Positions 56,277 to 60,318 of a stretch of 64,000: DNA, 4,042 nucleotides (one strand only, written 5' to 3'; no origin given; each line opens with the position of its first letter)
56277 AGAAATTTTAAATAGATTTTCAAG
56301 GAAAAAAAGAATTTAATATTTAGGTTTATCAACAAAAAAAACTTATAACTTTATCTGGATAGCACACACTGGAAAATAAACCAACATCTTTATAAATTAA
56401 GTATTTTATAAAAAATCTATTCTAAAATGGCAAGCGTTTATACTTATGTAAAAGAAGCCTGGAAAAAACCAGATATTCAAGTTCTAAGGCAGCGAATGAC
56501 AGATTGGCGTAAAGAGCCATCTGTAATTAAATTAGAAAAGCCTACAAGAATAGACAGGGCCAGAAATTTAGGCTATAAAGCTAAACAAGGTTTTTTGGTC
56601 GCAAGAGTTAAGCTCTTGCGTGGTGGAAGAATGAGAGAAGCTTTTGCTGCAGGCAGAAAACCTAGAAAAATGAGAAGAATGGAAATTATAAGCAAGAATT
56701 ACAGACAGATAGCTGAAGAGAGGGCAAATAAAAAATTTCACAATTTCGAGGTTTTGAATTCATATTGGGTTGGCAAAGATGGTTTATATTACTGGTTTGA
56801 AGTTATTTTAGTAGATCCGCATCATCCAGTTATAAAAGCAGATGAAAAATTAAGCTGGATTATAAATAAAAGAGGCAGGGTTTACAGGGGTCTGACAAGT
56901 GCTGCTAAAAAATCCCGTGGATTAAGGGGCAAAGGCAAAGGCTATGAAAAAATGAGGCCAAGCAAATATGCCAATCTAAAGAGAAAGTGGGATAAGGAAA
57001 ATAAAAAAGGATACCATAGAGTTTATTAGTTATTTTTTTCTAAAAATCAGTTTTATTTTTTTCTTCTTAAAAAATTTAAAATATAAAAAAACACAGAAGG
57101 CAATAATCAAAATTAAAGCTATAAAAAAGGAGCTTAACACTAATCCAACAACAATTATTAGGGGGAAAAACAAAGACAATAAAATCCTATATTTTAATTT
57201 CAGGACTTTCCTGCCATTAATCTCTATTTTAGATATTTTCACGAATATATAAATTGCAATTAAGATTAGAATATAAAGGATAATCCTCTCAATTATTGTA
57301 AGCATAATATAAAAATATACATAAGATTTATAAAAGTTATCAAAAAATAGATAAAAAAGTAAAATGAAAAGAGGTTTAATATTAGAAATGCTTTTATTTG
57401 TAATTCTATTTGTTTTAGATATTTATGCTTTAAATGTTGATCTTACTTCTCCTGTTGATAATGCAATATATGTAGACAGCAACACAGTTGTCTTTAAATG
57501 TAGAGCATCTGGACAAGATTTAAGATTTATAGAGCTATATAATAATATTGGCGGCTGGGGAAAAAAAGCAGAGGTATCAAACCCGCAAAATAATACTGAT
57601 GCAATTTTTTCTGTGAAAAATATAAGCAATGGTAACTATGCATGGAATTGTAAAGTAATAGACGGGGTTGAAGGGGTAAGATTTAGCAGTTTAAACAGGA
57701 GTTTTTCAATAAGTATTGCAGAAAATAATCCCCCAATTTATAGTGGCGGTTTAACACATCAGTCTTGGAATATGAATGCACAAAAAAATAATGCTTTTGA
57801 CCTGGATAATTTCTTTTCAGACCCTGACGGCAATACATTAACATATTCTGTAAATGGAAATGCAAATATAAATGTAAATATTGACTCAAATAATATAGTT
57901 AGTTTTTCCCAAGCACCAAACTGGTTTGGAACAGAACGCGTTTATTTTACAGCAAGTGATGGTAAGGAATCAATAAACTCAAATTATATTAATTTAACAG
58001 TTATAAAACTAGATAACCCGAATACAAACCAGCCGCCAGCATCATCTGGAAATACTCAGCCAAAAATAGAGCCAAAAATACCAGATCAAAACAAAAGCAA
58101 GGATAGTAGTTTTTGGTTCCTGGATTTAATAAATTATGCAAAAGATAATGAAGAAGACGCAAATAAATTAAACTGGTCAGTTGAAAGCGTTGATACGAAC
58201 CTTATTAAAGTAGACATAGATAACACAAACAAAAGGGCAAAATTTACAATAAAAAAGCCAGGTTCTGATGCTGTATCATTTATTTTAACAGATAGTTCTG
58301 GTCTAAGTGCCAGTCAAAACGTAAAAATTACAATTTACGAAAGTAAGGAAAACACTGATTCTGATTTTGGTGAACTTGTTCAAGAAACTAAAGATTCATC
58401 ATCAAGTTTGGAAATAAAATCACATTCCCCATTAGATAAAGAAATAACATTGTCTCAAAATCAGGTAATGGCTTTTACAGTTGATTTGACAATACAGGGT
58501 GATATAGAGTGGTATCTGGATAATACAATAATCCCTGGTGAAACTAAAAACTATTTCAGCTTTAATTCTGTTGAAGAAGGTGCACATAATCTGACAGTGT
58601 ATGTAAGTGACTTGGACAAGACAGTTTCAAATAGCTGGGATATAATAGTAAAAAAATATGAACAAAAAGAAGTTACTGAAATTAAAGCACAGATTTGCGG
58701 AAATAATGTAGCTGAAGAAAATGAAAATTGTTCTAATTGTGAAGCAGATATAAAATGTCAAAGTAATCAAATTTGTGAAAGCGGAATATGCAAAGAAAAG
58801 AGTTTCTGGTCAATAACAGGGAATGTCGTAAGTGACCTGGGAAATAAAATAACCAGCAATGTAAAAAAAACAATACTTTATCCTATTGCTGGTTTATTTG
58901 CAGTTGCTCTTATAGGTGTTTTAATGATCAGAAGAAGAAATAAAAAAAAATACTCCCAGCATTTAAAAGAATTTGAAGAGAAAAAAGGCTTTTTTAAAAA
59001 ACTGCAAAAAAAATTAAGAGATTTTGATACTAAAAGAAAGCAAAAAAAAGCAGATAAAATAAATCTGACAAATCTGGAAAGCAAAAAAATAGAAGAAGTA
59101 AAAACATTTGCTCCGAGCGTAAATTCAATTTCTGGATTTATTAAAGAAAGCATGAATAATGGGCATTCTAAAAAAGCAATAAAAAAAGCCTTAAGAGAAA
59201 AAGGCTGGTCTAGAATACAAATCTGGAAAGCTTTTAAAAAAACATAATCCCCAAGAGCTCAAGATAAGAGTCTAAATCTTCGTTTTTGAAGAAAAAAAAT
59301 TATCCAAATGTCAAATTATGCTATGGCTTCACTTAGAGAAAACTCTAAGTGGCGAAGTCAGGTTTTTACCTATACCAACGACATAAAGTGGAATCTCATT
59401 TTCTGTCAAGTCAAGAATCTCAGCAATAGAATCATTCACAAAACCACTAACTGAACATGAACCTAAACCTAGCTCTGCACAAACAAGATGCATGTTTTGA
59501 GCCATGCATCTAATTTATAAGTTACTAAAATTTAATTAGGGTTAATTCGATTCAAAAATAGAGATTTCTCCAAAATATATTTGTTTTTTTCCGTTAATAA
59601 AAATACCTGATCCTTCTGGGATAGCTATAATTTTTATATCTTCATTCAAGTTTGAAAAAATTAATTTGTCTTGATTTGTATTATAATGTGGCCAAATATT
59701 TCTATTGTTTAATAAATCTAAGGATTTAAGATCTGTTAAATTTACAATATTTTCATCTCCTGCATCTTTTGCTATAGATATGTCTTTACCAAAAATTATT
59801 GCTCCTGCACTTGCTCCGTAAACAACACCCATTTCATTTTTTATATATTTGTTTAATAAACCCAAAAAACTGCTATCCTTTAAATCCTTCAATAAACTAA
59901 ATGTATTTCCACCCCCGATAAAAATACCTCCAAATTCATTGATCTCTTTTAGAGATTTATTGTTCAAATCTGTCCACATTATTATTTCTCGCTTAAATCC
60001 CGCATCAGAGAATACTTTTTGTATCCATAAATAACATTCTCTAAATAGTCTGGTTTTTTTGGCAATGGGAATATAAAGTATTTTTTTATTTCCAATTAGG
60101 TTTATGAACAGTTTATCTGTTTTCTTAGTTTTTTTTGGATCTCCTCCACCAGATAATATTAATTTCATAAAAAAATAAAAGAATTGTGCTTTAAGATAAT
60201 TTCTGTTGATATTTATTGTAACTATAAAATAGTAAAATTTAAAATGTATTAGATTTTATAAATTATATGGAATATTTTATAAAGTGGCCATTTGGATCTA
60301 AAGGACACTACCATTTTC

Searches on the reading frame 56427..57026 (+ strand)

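Call 38: search_protein_families(library=pfam, proteins=[window:56427-57026:+], max_evalue=0.001)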
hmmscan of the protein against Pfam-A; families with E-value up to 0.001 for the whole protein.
window:56427-57026:+ (200 aa): 1 family
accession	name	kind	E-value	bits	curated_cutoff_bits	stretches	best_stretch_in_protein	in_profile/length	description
PF00827.22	Ribosomal_L15e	-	1.5e-67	227.4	27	1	3-182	1-190/191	Ribosomal L15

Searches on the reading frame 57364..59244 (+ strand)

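Call 38: search_protein_families(library=pfam, proteins=[window:57364-59244:+], max_evalue=0.001)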
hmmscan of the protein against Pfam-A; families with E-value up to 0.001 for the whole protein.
window:57364-59244:+ (627 aa): 2 families
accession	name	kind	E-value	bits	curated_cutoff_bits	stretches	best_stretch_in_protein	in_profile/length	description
PF17963.7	Big_9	-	2.2e-10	41.7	23.6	1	136-211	12-88/89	Bacterial Ig domain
PF00746.26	Gram_pos_anchor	-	0.00041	20.7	20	1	501-529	15-43/43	LPXTG cell wall anchor motif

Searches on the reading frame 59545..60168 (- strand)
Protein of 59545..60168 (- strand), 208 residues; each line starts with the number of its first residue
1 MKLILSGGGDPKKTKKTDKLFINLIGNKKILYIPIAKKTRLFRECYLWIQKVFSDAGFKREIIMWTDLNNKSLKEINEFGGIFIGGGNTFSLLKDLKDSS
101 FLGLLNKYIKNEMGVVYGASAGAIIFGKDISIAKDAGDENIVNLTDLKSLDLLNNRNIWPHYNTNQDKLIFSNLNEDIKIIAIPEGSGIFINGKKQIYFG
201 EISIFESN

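Call 38: search_protein_families(library=pfam, proteins=[window:59545-60168:-], max_evalue=0.001)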
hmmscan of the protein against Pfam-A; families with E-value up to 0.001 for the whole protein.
window:59545-60168:- (208 aa): 2 families
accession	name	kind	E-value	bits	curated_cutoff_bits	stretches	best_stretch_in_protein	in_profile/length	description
PF03575.23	Peptidase_S51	-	2.8e-28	99.4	23.9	1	3-195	2-202/206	Peptidase family S51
PF01174.25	SNO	-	1.4e-05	25.5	27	1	68-179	23-126/188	SNO glutamine amidotransferase family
